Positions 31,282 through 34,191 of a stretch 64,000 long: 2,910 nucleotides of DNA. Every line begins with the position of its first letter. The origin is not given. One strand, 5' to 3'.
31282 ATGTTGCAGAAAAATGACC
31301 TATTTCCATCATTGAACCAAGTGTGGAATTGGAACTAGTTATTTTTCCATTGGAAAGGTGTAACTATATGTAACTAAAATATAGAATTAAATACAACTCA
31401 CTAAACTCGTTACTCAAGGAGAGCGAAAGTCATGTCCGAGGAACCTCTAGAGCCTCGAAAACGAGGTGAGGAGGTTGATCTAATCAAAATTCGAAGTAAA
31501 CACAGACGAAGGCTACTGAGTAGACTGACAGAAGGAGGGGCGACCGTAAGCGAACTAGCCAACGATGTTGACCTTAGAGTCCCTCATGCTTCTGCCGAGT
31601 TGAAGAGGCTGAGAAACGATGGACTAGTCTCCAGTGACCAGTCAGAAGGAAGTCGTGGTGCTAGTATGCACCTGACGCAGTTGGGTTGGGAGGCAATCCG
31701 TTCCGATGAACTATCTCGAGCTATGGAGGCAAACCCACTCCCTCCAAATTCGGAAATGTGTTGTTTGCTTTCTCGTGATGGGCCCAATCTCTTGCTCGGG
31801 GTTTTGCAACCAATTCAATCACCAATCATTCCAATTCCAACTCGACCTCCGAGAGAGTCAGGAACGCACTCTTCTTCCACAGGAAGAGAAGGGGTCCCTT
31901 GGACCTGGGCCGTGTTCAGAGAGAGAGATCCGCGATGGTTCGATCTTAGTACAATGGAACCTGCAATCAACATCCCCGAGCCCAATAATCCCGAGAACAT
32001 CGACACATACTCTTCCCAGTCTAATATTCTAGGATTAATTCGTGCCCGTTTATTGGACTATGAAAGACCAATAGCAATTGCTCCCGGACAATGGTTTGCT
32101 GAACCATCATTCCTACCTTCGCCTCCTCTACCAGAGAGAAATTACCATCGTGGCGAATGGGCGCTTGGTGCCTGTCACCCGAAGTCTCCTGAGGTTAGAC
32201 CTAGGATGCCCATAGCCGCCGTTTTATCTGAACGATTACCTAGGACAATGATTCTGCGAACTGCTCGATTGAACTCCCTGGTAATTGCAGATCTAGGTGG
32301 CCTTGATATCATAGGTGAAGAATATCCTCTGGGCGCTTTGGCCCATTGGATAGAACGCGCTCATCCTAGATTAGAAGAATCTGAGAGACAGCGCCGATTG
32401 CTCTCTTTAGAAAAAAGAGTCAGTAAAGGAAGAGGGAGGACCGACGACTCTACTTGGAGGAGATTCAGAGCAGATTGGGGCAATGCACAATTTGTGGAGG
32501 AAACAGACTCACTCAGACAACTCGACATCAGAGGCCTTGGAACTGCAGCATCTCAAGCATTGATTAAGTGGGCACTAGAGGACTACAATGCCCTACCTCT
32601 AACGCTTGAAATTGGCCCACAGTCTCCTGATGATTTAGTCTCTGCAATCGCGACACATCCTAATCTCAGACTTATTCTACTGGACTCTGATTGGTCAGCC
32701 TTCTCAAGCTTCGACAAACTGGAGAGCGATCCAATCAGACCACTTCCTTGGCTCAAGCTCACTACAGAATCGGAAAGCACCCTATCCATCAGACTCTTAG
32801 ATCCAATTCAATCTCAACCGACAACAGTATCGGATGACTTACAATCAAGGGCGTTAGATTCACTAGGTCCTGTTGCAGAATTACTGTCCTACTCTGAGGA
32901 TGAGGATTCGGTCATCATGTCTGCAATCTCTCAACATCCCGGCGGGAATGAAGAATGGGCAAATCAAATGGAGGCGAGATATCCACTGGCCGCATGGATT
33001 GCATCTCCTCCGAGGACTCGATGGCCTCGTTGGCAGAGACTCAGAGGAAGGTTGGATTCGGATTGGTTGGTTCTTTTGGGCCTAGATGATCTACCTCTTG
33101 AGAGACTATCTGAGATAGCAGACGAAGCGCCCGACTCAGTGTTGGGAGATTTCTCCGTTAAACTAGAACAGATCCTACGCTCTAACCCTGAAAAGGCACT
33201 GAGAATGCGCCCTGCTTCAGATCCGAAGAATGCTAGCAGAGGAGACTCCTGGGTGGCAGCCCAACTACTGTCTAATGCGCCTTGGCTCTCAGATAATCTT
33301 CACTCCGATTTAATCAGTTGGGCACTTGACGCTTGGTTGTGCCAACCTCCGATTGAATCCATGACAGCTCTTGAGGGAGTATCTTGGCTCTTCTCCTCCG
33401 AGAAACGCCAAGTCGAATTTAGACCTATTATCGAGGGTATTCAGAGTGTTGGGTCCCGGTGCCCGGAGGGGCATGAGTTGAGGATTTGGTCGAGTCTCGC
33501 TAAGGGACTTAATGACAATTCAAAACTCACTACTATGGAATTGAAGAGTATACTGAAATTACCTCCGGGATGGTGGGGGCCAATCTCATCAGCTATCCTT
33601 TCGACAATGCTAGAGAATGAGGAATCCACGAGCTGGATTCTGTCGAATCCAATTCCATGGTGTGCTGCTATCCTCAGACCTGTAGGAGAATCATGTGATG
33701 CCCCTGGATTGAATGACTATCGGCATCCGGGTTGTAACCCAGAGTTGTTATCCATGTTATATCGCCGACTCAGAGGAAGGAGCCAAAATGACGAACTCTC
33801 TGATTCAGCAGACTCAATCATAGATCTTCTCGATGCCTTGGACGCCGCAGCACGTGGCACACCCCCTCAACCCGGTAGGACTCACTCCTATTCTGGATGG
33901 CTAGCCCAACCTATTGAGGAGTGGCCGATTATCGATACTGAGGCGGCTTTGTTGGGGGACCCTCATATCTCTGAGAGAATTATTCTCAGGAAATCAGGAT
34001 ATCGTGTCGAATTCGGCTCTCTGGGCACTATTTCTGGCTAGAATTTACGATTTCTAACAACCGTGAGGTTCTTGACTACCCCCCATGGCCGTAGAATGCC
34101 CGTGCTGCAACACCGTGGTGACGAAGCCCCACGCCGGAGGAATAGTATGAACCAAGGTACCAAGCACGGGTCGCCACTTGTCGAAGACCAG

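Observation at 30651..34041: Uncharacterised three-gene DNA-binding module: two tandem paralogous small basic proteins facing an 869-aa wHTH-headed giant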

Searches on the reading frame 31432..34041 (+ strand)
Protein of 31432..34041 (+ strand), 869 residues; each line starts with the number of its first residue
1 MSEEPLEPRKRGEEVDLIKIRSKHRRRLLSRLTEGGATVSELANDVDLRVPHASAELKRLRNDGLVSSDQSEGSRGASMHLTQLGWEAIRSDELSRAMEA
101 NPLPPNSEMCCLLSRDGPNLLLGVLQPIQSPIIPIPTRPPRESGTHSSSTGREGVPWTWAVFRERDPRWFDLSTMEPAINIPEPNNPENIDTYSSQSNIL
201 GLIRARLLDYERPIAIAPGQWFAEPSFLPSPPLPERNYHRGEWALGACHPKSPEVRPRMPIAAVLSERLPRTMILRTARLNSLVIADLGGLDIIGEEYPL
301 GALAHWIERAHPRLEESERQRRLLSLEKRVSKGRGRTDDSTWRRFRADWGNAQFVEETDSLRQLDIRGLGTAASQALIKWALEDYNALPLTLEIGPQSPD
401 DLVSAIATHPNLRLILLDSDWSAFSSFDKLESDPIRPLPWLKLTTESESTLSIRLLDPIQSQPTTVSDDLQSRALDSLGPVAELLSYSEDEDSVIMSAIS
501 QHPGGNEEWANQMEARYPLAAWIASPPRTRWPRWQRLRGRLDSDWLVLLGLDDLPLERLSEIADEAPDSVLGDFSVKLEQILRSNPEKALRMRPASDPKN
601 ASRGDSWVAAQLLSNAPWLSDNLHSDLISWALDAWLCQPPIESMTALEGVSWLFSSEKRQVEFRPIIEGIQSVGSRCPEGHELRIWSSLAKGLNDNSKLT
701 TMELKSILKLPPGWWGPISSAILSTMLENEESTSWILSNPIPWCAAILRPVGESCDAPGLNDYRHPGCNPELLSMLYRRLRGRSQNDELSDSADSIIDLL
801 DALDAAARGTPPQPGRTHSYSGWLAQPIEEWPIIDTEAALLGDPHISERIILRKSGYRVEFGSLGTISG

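Call 3: search_protein_families(library=pfam, proteins=[window:31432-34041:+], max_evalue=1)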
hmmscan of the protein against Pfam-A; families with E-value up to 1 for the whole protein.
window:31432-34041:+ (869 aa): 10 families
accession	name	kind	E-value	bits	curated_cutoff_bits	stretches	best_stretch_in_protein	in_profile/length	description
PF01022.26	HTH_5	-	2.2e-06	27.9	22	1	23-68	2-47/47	Bacterial regulatory protein, arsR family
PF12840.13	HTH_20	-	3.9e-05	24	27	1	22-66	3-48/51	Helix-turn-helix domain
PF25213.1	HVO_A0261_N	-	0.013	15.8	35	1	20-70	8-58/86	HVO_A0261 N-terminal domain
PF01047.28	MarR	-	0.026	14.9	24.6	1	34-75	15-56/59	MarR family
PF24270.1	HTH_Cmi2_C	-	0.066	13.9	27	1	27-70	79-122/125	Cmi2, C-terminal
PF20024.5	DUF6432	-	0.1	13.3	29.6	1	33-73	25-65/97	Family of unknown function (DUF6432)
PF13412.12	HTH_24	-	0.11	12.5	21.9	1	23-66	3-47/48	Winged helix-turn-helix DNA-binding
PF25212.1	HVO_A0114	-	0.12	12.7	27.6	1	17-72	16-72/84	HVO_A0114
PF01978.25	TrmB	-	0.16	12.3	25.6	1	32-71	18-57/68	Sugar-specific transcriptional regulator TrmB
PF24033.1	DUF7342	-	0.49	10.8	31.6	1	28-75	9-56/150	Family of unknown function (DUF7342)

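Call 7: search_solved_structures(query=window:31432-34041:+, max_evalue=1, show_alignments=2)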
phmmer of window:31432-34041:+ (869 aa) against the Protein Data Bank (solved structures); distinct sequences matched with E-value up to 1: 5.
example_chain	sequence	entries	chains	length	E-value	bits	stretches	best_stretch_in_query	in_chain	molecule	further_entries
3f6o_A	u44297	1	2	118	0.075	14.2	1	23-70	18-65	Probable transcriptional regulator, ArsR family protein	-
2lkp_A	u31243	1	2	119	0.22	12.7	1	19-90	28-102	HTH-type transcriptional regulator NmtR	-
3pqj_A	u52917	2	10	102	0.38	11.9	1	4-68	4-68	Biofilm growth-associated repressor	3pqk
5tgw_A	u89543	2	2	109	0.88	10.7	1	556-609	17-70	PS1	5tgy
9h9y_A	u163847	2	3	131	0.95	10.6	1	46-97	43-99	Transcriptional regulator, PadR-like family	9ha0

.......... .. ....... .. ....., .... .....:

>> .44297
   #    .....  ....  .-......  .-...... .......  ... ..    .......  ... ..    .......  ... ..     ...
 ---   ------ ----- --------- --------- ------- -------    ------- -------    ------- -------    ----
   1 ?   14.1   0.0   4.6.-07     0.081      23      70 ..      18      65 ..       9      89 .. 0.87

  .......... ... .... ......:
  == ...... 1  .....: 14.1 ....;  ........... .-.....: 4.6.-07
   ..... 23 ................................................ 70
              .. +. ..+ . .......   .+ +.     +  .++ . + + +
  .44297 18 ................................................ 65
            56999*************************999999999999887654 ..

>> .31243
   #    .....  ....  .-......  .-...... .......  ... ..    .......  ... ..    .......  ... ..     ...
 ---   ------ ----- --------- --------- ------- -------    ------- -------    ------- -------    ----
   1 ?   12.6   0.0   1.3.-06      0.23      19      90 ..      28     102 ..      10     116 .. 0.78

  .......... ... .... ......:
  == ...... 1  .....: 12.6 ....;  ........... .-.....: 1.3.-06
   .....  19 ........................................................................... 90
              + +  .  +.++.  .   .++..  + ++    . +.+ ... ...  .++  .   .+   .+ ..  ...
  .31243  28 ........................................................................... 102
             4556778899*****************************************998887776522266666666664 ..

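Call 9: find_homologous_proteins(query=window:31432-34041:+)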
Query window:31432-34041:+ (869 aa): 285 proteins with E <= 0.001 among 8000 candidates; the best 120 are listed.
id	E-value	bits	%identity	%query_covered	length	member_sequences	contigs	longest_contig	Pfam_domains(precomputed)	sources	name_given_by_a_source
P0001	0.0e+0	1946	99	100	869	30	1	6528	PF01022.27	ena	-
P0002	0.0e+0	1781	90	100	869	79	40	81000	PF01022.27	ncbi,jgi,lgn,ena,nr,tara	ncbi:MAG: ArsR family transcriptional regulator [Candidatus Thermoplasmatota archaeon]|jgi:DNA-bindi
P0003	0.0e+0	1688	85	100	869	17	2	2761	-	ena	-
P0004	0.0e+0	1646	83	100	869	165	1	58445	PF01022.27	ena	-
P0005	0.0e+0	1629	82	100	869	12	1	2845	PF01022.27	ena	-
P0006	0.0e+0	1628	82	100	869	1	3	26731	PF01022.27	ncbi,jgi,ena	-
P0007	0.0e+0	1626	81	100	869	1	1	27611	PF01022.27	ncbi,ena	-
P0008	0.0e+0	1609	81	100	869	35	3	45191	PF01022.27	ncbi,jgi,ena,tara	tara:strand:- start:4492 stop:7101 length:2610 start_codon:yes stop_codon:yes gene_type:complete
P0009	0.0e+0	1591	80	100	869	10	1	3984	-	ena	-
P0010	0.0e+0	1575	80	100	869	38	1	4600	-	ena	-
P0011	0.0e+0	1571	79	100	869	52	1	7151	PF01022.27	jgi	-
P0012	0.0e+0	1569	79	100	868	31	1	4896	PF01022.27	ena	-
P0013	0.0e+0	1535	78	100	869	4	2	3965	PF01022.27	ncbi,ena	-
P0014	0.0e+0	1292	81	80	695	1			-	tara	tara:strand:+ start:1015 stop:3102 length:2088 start_codon:yes stop_codon:yes gene_type:complete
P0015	0.0e+0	1201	61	99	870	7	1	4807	-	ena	-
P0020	0.0e+0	1156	60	100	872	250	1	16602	-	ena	-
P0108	4.7e-290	983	52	96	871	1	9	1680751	-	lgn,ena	-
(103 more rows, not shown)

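Call 11: find_encoding_contigs(protein=P0108, flank=8000, max_places=2)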
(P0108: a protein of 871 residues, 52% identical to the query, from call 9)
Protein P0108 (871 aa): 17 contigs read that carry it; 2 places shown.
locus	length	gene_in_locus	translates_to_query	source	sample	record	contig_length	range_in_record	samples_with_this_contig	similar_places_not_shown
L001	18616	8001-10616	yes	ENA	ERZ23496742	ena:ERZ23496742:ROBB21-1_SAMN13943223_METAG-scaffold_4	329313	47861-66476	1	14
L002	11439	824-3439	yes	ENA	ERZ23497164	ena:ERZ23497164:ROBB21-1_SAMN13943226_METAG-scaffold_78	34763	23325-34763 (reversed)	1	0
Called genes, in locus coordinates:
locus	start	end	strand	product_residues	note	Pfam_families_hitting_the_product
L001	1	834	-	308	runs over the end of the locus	PF00378:ECH_1, PF16113:ECH_2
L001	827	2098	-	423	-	PF13450:NAD_binding_8 (weak)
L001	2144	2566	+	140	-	PF02391:MoaE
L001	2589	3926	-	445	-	PF01266:DAO (faint), PF01593:Amino_oxidase (weak), PF13450:NAD_binding_8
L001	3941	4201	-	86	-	PF12838:Fer4_7 (faint), PF00037:Fer4 (faint), PF12837:Fer4_6 (faint), PF14697:Fer4_21 (weak), PF12797:Fer4_2 (faint)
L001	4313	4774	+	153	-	PF01967:MoaC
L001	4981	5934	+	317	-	PF03320:FBPase_glpX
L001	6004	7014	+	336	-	PF00274:Glycolytic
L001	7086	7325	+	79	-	-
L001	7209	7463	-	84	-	PF12976:DUF3860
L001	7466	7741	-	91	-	PF12976:DUF3860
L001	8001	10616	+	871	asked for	-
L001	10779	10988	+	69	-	-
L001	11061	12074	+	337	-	PF01467:CTP_transf_like, PF04019:DUF359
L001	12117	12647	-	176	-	-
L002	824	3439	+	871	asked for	-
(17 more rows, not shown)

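Call 12: find_encoding_contigs(protein=P0020, flank=8000, max_places=2)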
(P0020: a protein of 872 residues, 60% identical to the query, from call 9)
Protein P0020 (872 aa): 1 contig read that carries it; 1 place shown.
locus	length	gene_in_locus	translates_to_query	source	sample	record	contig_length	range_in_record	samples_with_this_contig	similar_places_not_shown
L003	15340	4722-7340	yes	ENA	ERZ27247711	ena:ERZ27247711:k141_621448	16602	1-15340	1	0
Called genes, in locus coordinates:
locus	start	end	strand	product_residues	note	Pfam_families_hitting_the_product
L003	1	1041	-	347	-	?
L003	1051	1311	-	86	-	PF00037:Fer4 (faint), PF12797:Fer4_2 (faint), PF12837:Fer4_6 (faint), PF14697:Fer4_21 (weak), PF12838:Fer4_7 (weak)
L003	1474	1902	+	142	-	PF01967:MoaC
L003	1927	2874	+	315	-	PF03320:FBPase_glpX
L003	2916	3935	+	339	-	PF00274:Glycolytic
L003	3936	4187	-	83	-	PF12976:DUF3860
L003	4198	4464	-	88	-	PF12976:DUF3860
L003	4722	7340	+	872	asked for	-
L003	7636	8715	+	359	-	PF01467:CTP_transf_like, PF04019:DUF359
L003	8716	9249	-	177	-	-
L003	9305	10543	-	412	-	PF13191:AAA_16, PF00004:AAA, PF13401:AAA_22, PF22606:Cdc6-ORC-like_ATPase_lid (weak), PF22703:Cdc6_lid, PF09079:WHD_Cdc6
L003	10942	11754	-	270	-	PF23023:Anti-Pycsar_Apyc1, PF00753:Lactamase_B (weak), PF12706:Lactamase_B_2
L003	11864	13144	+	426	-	PF00667:FAD_binding_1, PF00175:NAD_binding_1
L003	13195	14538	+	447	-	PF00289:Biotin_carb_N, PF02222:ATP-grasp (weak), PF02786:CPSase_L_D2, PF07478:Dala_Dala_lig_C, PF02785:Biotin_carb_C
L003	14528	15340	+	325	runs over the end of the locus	PF00294:PfkB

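Call 22: find_related_loci(query=window:31432-34041:+, collection=genome_contigs, flank=6000)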
Query window:31432-34041:+ (869 aa) in genome_contigs; peptide patterns used: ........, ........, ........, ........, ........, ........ (x = any residue, [..] = any of these).
49 stretches matched a pattern; 28 encode a relative of the query (tblastn E <= 1e-3); 28 distinct loci.
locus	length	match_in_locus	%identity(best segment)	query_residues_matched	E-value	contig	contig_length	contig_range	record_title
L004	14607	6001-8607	90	1-869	0e+0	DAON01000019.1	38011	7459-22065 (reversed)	MAG TPA_asm: Euryarchaeota archaeon UBA220 UBA220_contig_33647, whole genome shotgun sequence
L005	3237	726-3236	86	1-837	0e+0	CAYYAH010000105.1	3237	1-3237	MAG TPA_asm: uncultured Candidatus Poseidoniales archaeon isolate SRP077602_co4_684 genome assembly, contig: NODE_65492_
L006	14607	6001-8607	81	1-869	0e+0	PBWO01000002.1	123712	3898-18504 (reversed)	MAG: Methanobacteriota archaeon isolate RS814 787, whole genome shotgun sequence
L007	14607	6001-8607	78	1-869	0e+0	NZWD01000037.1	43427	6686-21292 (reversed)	MAG: Methanobacteriota archaeon isolate NAT54 143147, whole genome shotgun sequence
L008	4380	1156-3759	79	1-869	0e+0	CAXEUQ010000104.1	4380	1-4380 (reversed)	MAG TPA_asm: uncultured Candidatus Poseidoniales archaeon isolate ERR599032_concoct_73 genome assembly, contig: ERZ84053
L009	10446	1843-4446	78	1-869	0e+0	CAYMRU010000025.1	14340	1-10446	MAG TPA_asm: uncultured Candidatus Poseidoniales archaeon isolate SRP077602_co11_569 genome assembly, contig: NODE_4524_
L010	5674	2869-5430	62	19-869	0e+0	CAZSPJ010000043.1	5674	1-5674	MAG TPA_asm: uncultured Candidatus Poseidoniales archaeon isolate binchicken_co267_197 genome assembly, contig: NODE_120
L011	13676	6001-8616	61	1-869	0e+0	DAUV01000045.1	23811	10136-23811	MAG TPA_asm: Euryarchaeota archaeon UBA623 UBA623_contig_14243, whole genome shotgun sequence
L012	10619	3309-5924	60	1-869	0e+0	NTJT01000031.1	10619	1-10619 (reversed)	MAG: Marine Group II euryarchaeote MED-G34 EUII-MED-G34-C31, whole genome shotgun sequence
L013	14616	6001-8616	60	1-869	0e+0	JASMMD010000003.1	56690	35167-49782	MAG: Candidatus Thalassarchaeum sp. isolate Arabian9_MAG_56 NODE_3_length_56690_cov_49.187413, whole genome shotgun sequ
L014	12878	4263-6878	60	1-869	0e+0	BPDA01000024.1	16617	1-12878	MAG: Euryarchaeota archaeon CM1_200m.P32 DNA, sequence24, whole genome shotgun sequence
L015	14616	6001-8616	60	1-869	0e+0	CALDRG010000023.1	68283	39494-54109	MAG TPA_asm: uncultured euryarchaeote isolate ERR599125_bin.45_CONCOCT_v1.1_MAG genome assembly, contig: ERZ841701.32, w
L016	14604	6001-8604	61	2-869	0e+0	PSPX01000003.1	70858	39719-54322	MAG: Methanobacteriota archaeon isolate Guaymas_22 scaffold_407, whole genome shotgun sequence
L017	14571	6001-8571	50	18-865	0e+0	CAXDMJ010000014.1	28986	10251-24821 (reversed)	MAG TPA_asm: uncultured Candidatus Poseidoniales archaeon isolate SRR5788345_binner13_Refined_12 genome assembly, contig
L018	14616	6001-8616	60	1-869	0e+0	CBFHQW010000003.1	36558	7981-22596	MAG: Candidatus Thalassarchaeum sp. isolate AGTU_8_bin_52_permissive genome assembly, contig: AGTU_8_bin_52_permissive_c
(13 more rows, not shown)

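Call 25: search_protein_representatives(protein=window:31432-34041:+)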
Query: 869 residues. Proteins with E-value up to 0.001 (for the whole library): 160; up to 1e-10: 108; up to 1e-30: 60. The best 150 are listed.
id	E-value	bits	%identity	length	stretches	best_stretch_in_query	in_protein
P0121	1.1e-256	870.7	48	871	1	13-858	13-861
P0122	2.6e-234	796.6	46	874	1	18-858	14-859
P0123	1.0e-149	516.7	39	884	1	20-860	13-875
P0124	3.6e-145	501.7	38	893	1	19-859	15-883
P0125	5.0e-131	454.9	35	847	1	19-859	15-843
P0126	9.4e-129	447.4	35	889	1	4-861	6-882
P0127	6.1e-126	438.1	35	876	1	18-857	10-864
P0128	2.4e-124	432.8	36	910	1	19-868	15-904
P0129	1.1e-122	427.3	34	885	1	19-860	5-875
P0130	1.6e-117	410.2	33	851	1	33-858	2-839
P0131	2.1e-114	399.9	35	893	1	14-858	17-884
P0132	1.0e-110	387.7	34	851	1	19-861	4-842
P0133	2.6e-110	386.4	33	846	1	50-860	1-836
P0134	3.7e-106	372.6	33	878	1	19-858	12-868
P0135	5.5e-106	372.0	35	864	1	19-858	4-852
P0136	5.4e-91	322.5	31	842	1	19-846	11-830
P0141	1.8e-74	267.7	30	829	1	19-852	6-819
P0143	5.5e-72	259.6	28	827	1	20-838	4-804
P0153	5.0e-57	210.1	25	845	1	19-863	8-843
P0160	1.2e-45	172.4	26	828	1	19-854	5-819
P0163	2.6e-44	168.0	24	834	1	20-853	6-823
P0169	1.8e-38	148.7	24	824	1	19-850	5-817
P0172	9.2e-37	143.0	25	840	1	19-847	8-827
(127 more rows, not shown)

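Call 29: find_encoding_contigs(protein=P0141, flank=8000, max_places=2)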
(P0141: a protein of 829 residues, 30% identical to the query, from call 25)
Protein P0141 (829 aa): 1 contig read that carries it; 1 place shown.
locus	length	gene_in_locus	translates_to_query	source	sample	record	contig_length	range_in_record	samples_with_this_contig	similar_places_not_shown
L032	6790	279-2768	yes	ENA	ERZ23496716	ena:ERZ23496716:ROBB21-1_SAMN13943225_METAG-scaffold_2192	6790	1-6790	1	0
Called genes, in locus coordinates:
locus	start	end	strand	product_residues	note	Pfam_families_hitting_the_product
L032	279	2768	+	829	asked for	-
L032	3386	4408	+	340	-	PF01467:CTP_transf_like, PF04019:DUF359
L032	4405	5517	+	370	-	PF00535:Glycos_transf_2, PF10111:Glyco_tranf_2_2 (weak), PF13641:Glyco_tranf_2_3, PF13506:Glyco_transf_21, PF13632:Glyco_trans_2_3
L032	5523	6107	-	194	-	-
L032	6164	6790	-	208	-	?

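Call 30: find_encoding_contigs(protein=P0123, flank=8000, max_places=2)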
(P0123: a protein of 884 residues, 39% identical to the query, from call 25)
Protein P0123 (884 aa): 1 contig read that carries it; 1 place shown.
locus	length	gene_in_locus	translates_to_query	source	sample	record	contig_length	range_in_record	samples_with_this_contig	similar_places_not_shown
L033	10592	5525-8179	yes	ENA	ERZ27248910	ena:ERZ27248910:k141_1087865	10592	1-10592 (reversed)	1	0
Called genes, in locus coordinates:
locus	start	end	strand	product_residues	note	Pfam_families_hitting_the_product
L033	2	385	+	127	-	?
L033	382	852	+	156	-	PF01967:MoaC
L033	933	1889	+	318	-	PF03320:FBPase_glpX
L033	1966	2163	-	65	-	-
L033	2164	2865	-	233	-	-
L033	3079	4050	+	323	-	PF00274:Glycolytic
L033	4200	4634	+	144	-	PF05099:TerB (weak)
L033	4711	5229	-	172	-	PF12976:DUF3860, PF02037:SAP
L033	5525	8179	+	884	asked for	-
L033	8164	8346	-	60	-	-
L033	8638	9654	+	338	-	PF04019:DUF359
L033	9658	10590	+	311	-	?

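Call 31: find_encoding_contigs(protein=P0143, flank=8000, max_places=2)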
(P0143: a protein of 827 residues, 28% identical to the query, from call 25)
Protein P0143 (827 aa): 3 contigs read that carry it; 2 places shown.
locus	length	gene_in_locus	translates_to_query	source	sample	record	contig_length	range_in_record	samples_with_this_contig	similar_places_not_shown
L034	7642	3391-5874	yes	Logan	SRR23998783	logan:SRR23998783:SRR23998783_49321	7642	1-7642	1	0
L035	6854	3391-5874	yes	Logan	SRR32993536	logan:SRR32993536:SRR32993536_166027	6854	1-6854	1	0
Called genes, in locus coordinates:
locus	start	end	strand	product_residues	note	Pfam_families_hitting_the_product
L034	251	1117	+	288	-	PF00378:ECH_1, PF16113:ECH_2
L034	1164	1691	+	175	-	PF04832:SOUL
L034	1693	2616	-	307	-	PF01791:DeoC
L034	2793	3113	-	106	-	PF12976:DUF3860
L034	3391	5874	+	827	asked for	-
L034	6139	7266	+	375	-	PF01467:CTP_transf_like, PF04019:DUF359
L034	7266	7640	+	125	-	?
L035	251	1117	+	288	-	PF00378:ECH_1, PF16113:ECH_2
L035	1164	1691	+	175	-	PF04832:SOUL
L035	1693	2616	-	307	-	PF01791:DeoC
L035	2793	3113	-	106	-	PF12976:DUF3860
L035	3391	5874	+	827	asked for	-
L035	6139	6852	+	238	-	?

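Call 32: find_encoding_contigs(protein=P0163, flank=8000, max_places=2)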
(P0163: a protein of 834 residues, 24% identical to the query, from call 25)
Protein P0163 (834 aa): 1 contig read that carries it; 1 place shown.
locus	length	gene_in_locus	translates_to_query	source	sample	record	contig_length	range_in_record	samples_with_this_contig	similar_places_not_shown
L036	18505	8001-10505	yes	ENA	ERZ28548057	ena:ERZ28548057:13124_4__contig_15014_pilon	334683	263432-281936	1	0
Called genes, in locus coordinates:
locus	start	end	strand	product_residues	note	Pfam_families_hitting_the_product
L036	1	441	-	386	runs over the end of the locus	PF05138:PaaA_PaaC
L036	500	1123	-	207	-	PF04967:HTH_10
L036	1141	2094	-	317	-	PF03320:FBPase_glpX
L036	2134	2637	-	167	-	PF01967:MoaC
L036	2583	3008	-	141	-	PF02391:MoaE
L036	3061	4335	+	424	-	PF13450:NAD_binding_8 (weak)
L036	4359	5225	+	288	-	PF00378:ECH_1, PF16113:ECH_2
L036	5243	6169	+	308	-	PF01791:DeoC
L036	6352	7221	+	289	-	-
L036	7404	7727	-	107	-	PF12976:DUF3860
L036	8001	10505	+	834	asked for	-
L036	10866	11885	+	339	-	PF01467:CTP_transf_like, PF04019:DUF359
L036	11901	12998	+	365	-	PF00535:Glycos_transf_2, PF10111:Glyco_tranf_2_2, PF13506:Glyco_transf_21, PF13641:Glyco_tranf_2_3, PF13632:Glyco_trans_2_3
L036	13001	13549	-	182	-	-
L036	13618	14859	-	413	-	PF13191:AAA_16, PF00004:AAA (weak), PF13401:AAA_22 (weak), PF22606:Cdc6-ORC-like_ATPase_lid, PF22703:Cdc6_lid, PF09079:WHD_Cdc6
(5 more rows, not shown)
